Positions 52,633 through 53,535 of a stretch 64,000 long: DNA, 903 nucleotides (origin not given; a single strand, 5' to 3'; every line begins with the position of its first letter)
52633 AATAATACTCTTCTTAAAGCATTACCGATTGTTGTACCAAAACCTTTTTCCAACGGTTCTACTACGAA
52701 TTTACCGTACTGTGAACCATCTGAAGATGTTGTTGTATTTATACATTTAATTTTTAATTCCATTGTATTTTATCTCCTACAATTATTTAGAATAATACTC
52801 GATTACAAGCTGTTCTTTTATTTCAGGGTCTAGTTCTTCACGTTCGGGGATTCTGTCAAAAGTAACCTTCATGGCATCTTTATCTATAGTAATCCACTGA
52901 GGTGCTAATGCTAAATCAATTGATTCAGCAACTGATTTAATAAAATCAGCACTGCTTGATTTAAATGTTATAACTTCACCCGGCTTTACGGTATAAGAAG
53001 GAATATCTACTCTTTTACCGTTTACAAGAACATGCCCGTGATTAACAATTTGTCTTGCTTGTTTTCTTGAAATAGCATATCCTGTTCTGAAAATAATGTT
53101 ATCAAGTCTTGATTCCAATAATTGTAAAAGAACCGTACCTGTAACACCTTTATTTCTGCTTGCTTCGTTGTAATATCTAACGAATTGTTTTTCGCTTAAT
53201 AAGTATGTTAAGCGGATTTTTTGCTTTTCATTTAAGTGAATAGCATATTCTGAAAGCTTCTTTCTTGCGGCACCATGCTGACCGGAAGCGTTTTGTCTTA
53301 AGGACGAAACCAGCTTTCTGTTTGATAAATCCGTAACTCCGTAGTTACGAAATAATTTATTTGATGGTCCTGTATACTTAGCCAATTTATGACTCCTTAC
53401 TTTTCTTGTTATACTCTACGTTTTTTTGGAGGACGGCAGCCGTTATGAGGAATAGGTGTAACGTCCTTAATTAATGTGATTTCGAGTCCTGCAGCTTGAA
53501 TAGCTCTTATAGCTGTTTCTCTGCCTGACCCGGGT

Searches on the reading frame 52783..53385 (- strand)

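Call 66: search_protein_families(library=pfam, proteins=[window:52783-53385:-], max_evalue=0.0001)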
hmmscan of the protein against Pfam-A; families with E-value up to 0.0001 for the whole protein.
window:52783-53385:- (200 aa): 3 families
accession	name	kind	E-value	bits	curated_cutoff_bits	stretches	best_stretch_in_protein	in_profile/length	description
PF00163.24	Ribosomal_S4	-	1.8e-22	80.2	23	1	3-91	1-95/95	Ribosomal protein S4/S9 N-terminal domain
PF01479.30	S4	-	6.8e-22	77.4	22.8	1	93-139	2-48/48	S4 domain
PF22421.1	SYY_C-terminal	-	6.1e-08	32.9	27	1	91-137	18-64/83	Tyrosine--tRNA ligase SYY-like C-terminal domain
